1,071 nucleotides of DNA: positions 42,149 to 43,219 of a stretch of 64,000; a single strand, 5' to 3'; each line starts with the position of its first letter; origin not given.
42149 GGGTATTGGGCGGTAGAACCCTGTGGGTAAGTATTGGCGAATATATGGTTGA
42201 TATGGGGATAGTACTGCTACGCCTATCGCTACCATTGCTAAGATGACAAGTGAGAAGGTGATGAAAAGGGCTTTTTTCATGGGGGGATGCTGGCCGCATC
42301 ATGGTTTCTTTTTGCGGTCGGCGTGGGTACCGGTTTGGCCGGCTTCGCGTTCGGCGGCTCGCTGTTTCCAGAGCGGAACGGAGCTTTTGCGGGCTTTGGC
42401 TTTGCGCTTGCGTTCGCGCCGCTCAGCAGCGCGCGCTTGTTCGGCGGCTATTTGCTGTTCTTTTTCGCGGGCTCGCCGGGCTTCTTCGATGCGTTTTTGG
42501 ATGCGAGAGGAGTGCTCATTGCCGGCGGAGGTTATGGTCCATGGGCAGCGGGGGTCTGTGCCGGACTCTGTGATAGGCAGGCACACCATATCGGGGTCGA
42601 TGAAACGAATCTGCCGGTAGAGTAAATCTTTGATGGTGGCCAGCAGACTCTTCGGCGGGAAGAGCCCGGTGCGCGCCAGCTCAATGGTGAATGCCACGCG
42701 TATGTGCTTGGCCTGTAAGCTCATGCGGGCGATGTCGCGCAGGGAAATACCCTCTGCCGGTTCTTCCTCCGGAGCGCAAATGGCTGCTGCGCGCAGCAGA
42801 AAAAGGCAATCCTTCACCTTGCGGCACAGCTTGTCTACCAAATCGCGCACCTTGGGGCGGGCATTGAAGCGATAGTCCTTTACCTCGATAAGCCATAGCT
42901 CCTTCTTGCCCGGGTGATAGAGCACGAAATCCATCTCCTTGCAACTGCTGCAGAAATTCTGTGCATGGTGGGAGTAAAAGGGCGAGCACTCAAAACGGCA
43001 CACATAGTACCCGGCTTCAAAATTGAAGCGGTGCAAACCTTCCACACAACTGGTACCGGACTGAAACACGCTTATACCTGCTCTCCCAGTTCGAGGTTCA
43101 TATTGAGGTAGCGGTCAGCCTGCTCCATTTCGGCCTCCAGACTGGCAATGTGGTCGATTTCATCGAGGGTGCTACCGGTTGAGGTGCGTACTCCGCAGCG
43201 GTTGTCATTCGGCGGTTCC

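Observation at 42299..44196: Uncharacterised ATPase plus Zn-ribbon/PD-(D/E)xK nuclease operon with a polybasic tail (candidate new defence or DNA-surveillance module)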

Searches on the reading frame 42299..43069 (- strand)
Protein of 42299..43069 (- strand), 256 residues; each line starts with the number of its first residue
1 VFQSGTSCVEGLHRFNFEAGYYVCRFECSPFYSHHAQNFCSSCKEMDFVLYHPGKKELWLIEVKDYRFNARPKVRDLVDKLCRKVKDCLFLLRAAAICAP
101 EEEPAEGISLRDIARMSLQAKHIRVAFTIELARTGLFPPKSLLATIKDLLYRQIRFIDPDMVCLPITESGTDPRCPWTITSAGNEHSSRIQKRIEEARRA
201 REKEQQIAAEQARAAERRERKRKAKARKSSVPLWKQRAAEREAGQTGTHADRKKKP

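Call 3: search_protein_families(library=pfam, proteins=[window:42299-43069:-], max_evalue=1)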
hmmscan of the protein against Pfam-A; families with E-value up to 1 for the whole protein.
window:42299-43069:- (256 aa): 0 families

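Call 4: search_protein_families(library=padloc, proteins=[window:42299-43069:-], max_evalue=1)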
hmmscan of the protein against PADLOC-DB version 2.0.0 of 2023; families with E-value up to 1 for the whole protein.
window:42299-43069:- (256 aa): 5 families
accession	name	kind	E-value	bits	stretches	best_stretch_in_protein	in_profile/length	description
PDLC04145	HEC-02A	-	1.2e-21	75.6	1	9-163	6-154/170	-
PDLC04224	HEC-02B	-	1.1e-05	23.4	1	41-134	33-132/182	-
PDLC04228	HEC-02B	-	3.3e-05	21.9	1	14-67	9-59/199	-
PDLC04216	HEC-02B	-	0.00041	18.3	1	42-66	37-61/185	-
PDLC04221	HEC-02B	-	0.0032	15.4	1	34-131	27-124/171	-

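Call 5: search_protein_families(library=ncbifam, proteins=[window:42299-43069:-], max_evalue=1)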
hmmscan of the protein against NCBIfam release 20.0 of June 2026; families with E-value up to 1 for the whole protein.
window:42299-43069:- (256 aa): 2 families
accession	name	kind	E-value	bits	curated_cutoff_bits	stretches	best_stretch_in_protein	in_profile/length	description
NF006611.0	PRK09173.1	equivalog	0.03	14.4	195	1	176-221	24-69/159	F0F1 ATP synthase subunit B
NF038001.1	HYExAFE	subfamily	0.03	14.1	60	1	41-71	35-64/166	HYExAFE family protein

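Call 7: search_solved_structures(query=window:42299-43069:-, max_evalue=10, show_alignments=2)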
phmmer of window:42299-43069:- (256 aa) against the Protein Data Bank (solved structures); distinct sequences matched with E-value up to 10: 3.
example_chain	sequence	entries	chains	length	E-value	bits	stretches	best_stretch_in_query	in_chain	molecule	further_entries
1qkk_A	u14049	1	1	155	0.49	13.3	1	150-218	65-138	C4-DICARBOXYLATE TRANSPORT TRANSCRIPTIONAL REGULATORY PROTEIN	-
7olc_LT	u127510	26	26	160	1.6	11.6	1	188-253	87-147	60S ribosomal protein l21-like protein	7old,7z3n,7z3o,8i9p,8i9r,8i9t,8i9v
6hix_BS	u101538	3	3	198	9.1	9.1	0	187-246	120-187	ml85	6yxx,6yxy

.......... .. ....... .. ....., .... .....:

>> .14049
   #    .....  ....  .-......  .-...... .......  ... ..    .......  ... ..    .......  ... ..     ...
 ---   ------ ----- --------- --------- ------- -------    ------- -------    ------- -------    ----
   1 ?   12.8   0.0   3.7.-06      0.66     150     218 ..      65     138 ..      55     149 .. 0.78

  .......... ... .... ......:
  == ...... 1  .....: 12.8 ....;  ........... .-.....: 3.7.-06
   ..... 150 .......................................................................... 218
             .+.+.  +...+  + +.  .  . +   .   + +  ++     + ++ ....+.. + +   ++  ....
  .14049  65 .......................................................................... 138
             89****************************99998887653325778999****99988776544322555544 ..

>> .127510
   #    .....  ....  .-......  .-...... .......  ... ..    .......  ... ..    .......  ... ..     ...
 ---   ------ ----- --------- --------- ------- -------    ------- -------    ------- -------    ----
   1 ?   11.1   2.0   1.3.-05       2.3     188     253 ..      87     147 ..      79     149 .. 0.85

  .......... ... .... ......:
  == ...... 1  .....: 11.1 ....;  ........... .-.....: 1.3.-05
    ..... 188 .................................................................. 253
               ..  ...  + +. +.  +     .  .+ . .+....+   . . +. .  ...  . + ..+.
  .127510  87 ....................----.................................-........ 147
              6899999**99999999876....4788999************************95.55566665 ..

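Call 11: find_homologous_proteins(query=window:42299-43069:-, max_evalue=0.001)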
Query window:42299-43069:- (256 aa): 159 proteins with E <= 0.001 among 1865 candidates; the best 120 are listed.
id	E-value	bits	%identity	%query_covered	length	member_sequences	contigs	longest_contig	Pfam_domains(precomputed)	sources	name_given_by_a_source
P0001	4.8e-163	559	95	100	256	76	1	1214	-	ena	-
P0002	4.6e-145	500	85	99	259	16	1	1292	-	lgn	-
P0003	1.1e-142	492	84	100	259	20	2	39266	-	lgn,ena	-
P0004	1.2e-142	492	84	100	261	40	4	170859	-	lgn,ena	-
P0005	2.1e-141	488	84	100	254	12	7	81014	-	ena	-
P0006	7.1e-141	486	83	100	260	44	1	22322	-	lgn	-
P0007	9.5e-140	482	83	99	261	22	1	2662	-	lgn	-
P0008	1.2e-139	482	84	100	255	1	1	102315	-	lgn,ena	-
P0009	2.4e-139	481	82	100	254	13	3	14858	-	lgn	-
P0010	3.5e-139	481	83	100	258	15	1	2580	-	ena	-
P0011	6.9e-139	480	83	99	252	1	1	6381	-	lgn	-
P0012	7.4e-139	480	81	100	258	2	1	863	-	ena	-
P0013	4.3e-137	474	80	100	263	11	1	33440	-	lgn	-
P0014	1.1e-136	472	79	99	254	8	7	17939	-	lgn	-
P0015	1.2e-136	472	80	100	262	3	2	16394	-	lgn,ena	-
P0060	3.8e-113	395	70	98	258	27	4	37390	-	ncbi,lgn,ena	-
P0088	1.3e-94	335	63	97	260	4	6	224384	-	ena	-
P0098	4.9e-92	326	57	98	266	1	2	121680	-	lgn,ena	-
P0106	5.2e-85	303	57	98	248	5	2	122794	-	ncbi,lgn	-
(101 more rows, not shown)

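Call 14: find_encoding_contigs(protein=P0106, flank=8000, max_places=3)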
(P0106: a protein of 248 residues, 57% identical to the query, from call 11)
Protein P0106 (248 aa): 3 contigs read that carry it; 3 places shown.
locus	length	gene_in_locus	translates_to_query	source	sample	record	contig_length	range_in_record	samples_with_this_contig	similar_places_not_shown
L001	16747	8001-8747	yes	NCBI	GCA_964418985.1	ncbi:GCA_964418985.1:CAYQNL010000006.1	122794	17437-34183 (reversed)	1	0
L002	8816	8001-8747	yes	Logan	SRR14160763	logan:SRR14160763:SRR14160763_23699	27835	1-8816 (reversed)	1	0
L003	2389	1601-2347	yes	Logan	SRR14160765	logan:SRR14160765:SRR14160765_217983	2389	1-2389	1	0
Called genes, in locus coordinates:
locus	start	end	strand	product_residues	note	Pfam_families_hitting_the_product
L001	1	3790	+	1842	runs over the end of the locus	PF00005:ABC_tran (faint), PF01583:APS_kinase (faint), PF01637:ATPase_2 (faint), PF02463:SMC_N (faint), PF02492:cobW (faint), PF03193:RsgA_GTPase (faint), PF05729:NACHT (faint), PF17760:UvrA_inter, +15 more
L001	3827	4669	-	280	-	PF00950:ABC-3, PF01032:FecCD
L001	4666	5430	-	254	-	PF02463:SMC_N (weak), PF13191:AAA_16 (weak), PF00005:ABC_tran, PF13304:AAA_21 (faint)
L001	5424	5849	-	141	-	-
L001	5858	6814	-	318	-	PF01297:ZnuA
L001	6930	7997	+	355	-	PF13175:AAA_15 (faint), PF13304:AAA_21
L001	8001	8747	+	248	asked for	-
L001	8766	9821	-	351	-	PF00589:Phage_integrase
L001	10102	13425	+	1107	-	PF00270:DEAD, PF04851:ResIII, PF18766:SWI2_SNF2, PF00271:Helicase_C (weak), PF08463:EcoEI_R_C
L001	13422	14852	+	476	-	PF12161:HsdM_N, PF02384:N6_Mtase, PF01170:UPF0020 (weak), PF07669:Eco57I (weak)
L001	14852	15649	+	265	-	PF01420:Methylase_S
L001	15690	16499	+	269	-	PF00589:Phage_integrase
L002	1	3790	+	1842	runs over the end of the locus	PF00005:ABC_tran (faint), PF01583:APS_kinase (faint), PF01637:ATPase_2 (faint), PF02463:SMC_N (faint), PF02492:cobW (faint), PF03193:RsgA_GTPase (faint), PF05729:NACHT (faint), PF17760:UvrA_inter, +15 more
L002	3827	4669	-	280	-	PF00950:ABC-3, PF01032:FecCD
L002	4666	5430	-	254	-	PF02463:SMC_N (weak), PF13191:AAA_16 (weak), PF00005:ABC_tran, PF13304:AAA_21 (faint)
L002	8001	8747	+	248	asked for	-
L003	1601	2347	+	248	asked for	-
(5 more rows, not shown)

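Call 15: find_encoding_contigs(protein=P0088, flank=8000, max_places=2)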
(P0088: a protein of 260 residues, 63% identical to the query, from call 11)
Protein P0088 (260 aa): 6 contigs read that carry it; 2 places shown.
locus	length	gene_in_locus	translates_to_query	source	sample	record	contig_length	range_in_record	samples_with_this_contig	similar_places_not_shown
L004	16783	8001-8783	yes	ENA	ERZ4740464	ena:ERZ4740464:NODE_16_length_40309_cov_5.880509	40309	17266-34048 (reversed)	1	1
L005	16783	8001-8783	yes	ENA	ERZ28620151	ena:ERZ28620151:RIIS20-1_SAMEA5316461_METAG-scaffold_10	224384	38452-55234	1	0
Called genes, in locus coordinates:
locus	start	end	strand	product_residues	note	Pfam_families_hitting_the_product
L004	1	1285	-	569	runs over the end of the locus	PF00474:SSF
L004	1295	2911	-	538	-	PF06418:CTP_synth_N, PF00117:GATase, PF07722:Peptidase_C26 (weak)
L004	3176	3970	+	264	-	-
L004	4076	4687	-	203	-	PF00163:Ribosomal_S4, PF01479:S4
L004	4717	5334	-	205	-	PF00411:Ribosomal_S11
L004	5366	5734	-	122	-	PF00416:Ribosomal_S13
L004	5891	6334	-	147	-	PF08308:PEGA (weak)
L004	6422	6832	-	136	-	-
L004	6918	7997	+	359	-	PF02463:SMC_N (weak), PF13476:AAA_23 (weak), PF13304:AAA_21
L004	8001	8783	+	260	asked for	-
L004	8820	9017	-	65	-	-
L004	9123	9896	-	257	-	-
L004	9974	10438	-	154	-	PF01047:MarR (weak)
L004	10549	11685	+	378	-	PF01168:Ala_racemase_N, PF00842:Ala_racemase_C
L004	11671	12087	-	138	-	PF00383:dCMP_cyt_deam_1, PF14437:MafB19-deam (weak)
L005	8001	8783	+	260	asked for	-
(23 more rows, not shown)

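Call 16: find_encoding_contigs(protein=P0098, flank=8000, max_places=2)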
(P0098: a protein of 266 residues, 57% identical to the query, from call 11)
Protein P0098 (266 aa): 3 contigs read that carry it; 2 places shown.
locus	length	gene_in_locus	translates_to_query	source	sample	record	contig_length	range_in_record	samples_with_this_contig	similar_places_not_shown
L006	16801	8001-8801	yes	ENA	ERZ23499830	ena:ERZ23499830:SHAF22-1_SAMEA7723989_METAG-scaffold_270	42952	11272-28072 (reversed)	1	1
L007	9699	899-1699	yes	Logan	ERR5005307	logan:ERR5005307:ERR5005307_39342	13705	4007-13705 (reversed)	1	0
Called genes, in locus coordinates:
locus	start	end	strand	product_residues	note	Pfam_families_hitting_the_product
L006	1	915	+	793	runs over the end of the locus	PF13802:Gal_mutarotas_2, PF01055:Glyco_hydro_31_2nd, PF21365:Glyco_hydro_31_3rd, PF17137:DUF5110 (weak)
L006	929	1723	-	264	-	PF00849:PseudoU_synth_2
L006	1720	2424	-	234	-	PF01479:S4, PF00849:PseudoU_synth_2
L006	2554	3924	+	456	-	PF25062:ARM_TT21_N (faint), PF07719:TPR_2 (faint), PF13174:TPR_6 (faint), PF13428:TPR_14 (faint), PF14559:TPR_19 (faint), PF12895:ANAPC3 (faint), PF13432:TPR_16 (faint), PF13431:TPR_17 (faint), +6 more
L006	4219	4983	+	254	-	-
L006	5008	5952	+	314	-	PF02219:MTHFR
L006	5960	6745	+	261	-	PF09976:TPR_21 (faint), PF13432:TPR_16 (faint), PF07719:TPR_2 (faint), PF13174:TPR_6 (faint), PF13428:TPR_14 (faint)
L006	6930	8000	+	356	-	PF02463:SMC_N (faint), PF13175:AAA_15 (faint), PF13304:AAA_21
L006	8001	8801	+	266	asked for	-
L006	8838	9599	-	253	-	PF13489:Methyltransf_23, PF05175:MTS (weak), PF08003:Methyltransf_9, PF05401:NodS (weak), PF13847:Methyltransf_31, PF08241:Methyltransf_11, PF08242:Methyltransf_12, PF13649:Methyltransf_25, +2 more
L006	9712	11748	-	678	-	PF14873:BNR_assoc_N, PF24316:Tli3 (faint), PF13859:BNR_3, PF13088:BNR_2, PF02012:BNR (faint)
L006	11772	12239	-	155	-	-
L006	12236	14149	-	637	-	PF03279:Lip_A_acyltrans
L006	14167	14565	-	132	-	-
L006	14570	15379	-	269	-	-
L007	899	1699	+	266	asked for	-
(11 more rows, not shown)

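Call 17: find_encoding_contigs(protein=P0060, flank=8000, max_places=2)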
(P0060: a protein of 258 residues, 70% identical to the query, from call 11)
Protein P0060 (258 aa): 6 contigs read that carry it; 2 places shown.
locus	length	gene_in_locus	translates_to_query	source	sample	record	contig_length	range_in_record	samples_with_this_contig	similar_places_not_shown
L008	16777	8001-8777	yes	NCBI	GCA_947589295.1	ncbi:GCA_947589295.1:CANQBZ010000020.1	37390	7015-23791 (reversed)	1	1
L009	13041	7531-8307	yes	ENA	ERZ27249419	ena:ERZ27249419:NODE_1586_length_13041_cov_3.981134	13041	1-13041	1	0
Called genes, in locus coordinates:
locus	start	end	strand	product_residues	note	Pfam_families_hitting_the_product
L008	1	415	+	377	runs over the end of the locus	PF00226:DnaJ, PF01556:DnaJ_C, PF15777:Anti-TRAP (faint), PF00684:DnaJ_CXXCXGXG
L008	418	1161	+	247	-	PF20260:PUA_4, PF04452:Methyltrans_RNA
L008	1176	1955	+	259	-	PF00005:ABC_tran, PF02463:SMC_N (weak), PF08352:oligo_HPY (weak)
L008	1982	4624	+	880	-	PF12419:DUF3670, PF00176:SNF2-rel_dom, PF00271:Helicase_C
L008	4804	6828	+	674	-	-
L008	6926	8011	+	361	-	PF13175:AAA_15 (faint), PF13304:AAA_21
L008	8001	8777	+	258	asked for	-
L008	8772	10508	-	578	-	PF04311:DUF459, PF13472:Lipase_GDSL_2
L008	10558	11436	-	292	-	PF00657:Lipase_GDSL, PF04311:DUF459, PF13472:Lipase_GDSL_2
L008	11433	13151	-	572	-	PF04311:DUF459, PF13472:Lipase_GDSL_2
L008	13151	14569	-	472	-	PF03062:MBOAT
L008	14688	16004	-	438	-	PF05697:Trigger_N, PF05698:Trigger_C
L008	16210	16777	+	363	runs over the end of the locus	PF00056:Ldh_1_N, PF02866:Ldh_1_C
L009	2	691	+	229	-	?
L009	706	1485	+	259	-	PF00005:ABC_tran, PF02463:SMC_N (weak), PF08352:oligo_HPY (weak)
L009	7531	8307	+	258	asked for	-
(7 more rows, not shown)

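Call 18: find_encoding_contigs(protein=P0004, flank=8000, max_places=2)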
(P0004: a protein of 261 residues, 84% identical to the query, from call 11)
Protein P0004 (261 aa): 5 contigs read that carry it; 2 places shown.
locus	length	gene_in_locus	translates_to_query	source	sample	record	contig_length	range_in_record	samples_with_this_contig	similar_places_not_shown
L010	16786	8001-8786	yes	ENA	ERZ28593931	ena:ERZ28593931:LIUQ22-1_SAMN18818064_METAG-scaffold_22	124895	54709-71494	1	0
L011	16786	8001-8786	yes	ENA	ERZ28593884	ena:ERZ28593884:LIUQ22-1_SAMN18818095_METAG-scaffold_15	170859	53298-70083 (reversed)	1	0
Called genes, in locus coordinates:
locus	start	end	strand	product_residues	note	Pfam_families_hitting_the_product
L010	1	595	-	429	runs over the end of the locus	PF01966:HD, PF13286:HD_assoc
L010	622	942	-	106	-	PF00893:Multi_Drug_Res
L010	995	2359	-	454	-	PF00206:Lyase_1, PF14698:ASL_C2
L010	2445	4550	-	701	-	PF12437:GSIII_N, PF00120:Gln-synt_C, PF18318:Gln-synt_C-ter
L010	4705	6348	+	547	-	-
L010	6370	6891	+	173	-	PF14512:TM1586_NiRdase (weak), PF00881:Nitroreductase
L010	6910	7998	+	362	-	PF13175:AAA_15 (faint), PF13304:AAA_21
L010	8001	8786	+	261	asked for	-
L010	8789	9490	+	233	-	PF06940:DUF1287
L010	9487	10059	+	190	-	PF06940:DUF1287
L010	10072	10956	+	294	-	PF01734:Patatin, PF19890:DUF6363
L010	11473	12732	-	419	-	PF13393:tRNA-synt_His, PF00587:tRNA-synt_2b, PF03129:HGTP_anticodon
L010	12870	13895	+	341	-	-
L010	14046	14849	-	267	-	PF23023:Anti-Pycsar_Apyc1, PF00753:Lactamase_B, PF12706:Lactamase_B_2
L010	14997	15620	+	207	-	PF03938:OmpH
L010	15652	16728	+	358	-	PF04613:LpxD, PF25087:GMPPB_C (weak), PF00132:Hexapep (weak), PF25084:LbH_EIF2B (faint), PF00132:Hexapep (weak)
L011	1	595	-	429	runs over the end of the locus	PF01966:HD, PF13286:HD_assoc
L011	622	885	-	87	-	PF00893:Multi_Drug_Res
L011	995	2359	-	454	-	PF00206:Lyase_1, PF14698:ASL_C2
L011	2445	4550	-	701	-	PF12437:GSIII_N, PF00120:Gln-synt_C, PF18318:Gln-synt_C-ter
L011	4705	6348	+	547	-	-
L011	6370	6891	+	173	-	PF14512:TM1586_NiRdase (weak), PF00881:Nitroreductase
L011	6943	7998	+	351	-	PF13175:AAA_15 (faint), PF13304:AAA_21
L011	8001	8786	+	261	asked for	-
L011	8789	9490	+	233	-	PF06940:DUF1287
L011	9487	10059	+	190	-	PF06940:DUF1287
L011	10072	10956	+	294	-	PF01734:Patatin, PF19890:DUF6363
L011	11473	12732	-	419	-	PF13393:tRNA-synt_His, PF00587:tRNA-synt_2b, PF03129:HGTP_anticodon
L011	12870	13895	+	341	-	-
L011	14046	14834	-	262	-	PF00753:Lactamase_B, PF23023:Anti-Pycsar_Apyc1, PF12706:Lactamase_B_2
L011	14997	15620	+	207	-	PF03938:OmpH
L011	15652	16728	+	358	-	PF04613:LpxD, PF25087:GMPPB_C (weak), PF00132:Hexapep (weak), PF25084:LbH_EIF2B (faint), PF00132:Hexapep (weak)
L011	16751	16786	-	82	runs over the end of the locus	-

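Call 32: find_related_loci(query=A3, collection=genome_contigs, flank=6000)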
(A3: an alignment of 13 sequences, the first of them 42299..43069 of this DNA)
Query A3 (256 aa) in genome_contigs; peptide patterns used: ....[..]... (x = any residue, [..] = any of these).
362 stretches matched a pattern; 344 encode a relative of the query (tblastn E <= 1e-3); the best 80 are kept; 80 distinct loci.
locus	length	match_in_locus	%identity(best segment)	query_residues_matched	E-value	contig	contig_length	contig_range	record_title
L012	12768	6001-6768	99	1-256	3e-173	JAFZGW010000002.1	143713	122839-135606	MAG: Akkermansia sp. isolate RGIG7755 Water_buffalos_Rectum-5__c4, whole genome shotgun sequence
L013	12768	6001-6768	97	1-256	4e-171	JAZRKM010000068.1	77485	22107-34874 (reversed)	MAG: Akkermansia sp. isolate T1900045446_YK20190137.MAGScoT_cleanbin_000012 SGB_7160_k141_2271301, whole genome shotgun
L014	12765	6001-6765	96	1-255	1e-169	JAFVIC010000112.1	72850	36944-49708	MAG: Akkermansia sp. isolate RGIG5191 Sheep_Cecum-1__c754924, whole genome shotgun sequence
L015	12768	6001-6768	96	1-256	3e-169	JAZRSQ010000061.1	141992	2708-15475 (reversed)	MAG: Akkermansia sp. isolate T1900045346_YK20190036.MAGScoT_cleanbin_000025 SGB_6713_k141_2529439, whole genome shotgun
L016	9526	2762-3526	96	1-255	1e-167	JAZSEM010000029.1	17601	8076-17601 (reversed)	MAG: Akkermansia sp. isolate T1900044590_TS20190056.MAGScoT_cleanbin_000022 SGB_624_k141_1032201, whole genome shotgun s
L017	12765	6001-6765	96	1-255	7e-168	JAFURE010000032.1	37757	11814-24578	MAG: Akkermansia sp. isolate RGIG4751 Roe_deer_Rectum.Co__c421357, whole genome shotgun sequence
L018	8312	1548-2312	95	1-255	9e-168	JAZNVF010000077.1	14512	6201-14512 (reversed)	MAG: Akkermansia sp. isolate T1900044791_TS20190257.MAGScoT_cleanbin_000011 SGB_2650_k141_2429478, whole genome shotgun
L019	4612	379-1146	94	1-256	2e-170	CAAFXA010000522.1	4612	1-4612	MAG TPA_asm: uncultured Akkermansia sp., isolate HGM23691, WGS project CAAFXA010000000 data, contig: SRS475582_27_k119_4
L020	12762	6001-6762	94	1-254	7e-166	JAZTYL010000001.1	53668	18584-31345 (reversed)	MAG: Akkermansia sp. isolate T1900045326_YK20190015.MAGScoT_cleanbin_000021 SGB_6453_k141_3013118, whole genome shotgun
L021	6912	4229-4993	93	1-255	2e-164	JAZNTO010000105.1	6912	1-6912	MAG: Akkermansia sp. isolate T1900044802_TS20190268.MAGScoT_cleanbin_000059 SGB_2725_k141_943957, whole genome shotgun s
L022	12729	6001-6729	95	13-255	1e-158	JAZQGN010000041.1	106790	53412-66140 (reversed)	MAG: Akkermansia sp. isolate T1900044630_TS20190096.MAGScoT_cleanbin_000016 SGB_1024_k141_2008842, whole genome shotgun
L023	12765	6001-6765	95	1-255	7e-153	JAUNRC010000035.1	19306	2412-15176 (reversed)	MAG: Akkermansia sp. isolate S3M_St_19 NODE_509_length_19306_cov_10.659914, whole genome shotgun sequence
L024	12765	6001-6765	95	1-255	8e-153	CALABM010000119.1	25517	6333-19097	MAG TPA_asm: uncultured Verrucomicrobiales bacterium isolate SRR6425763_bin.48_CONCOCT_v1.1_MAG genome assembly, contig:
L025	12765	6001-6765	94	1-255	6e-152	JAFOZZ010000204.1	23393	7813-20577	MAG: Akkermansia sp. isolate RGIG953 Dairy_cattle_Rectum-5__c817108, whole genome shotgun sequence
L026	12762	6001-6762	95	1-254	2e-151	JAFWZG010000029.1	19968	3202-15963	MAG: Akkermansia sp. isolate RGIG6206 Sheep_Rectum-2__c268, whole genome shotgun sequence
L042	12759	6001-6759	80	1-253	2e-134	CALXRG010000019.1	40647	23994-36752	MAG: uncultured Akkermansia sp. isolate BRZ_AB__bin50 genome assembly, contig: BRZ_AB__NODE_1005_length_40647_cov_14.508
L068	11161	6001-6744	77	1-252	1e-127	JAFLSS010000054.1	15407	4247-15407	MAG: Akkermansiaceae bacterium isolate HAN033 Seq54, whole genome shotgun sequence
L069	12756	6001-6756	75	1-254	1e-127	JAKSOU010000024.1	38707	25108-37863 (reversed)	MAG: Akkermansia sp. isolate Horse_feces185 MAG185_24, whole genome shotgun sequence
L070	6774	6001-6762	75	1-255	6e-127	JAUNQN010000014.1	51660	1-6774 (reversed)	MAG: Akkermansia sp. isolate S38M_St_6 NODE_89_length_51660_cov_10.135743, whole genome shotgun sequence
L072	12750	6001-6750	77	2-253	2e-126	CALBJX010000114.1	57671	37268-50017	MAG TPA_asm: uncultured Verrucomicrobiales bacterium isolate SRR6425802_bin.62_CONCOCT_v1.1_MAG genome assembly, contig:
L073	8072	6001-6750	75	1-252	2e-125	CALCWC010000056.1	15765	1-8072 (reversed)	MAG TPA_asm: uncultured Verrucomicrobiales bacterium isolate SRR6425801_bin.48_CONCOCT_v1.1_MAG genome assembly, contig:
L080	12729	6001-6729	69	3-252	2e-114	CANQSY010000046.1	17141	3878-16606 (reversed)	MAG: uncultured Akkermansia sp. isolate Lapin-032__bin72 genome assembly, contig: Lapin-032__NODE_4947_length_17141_cov_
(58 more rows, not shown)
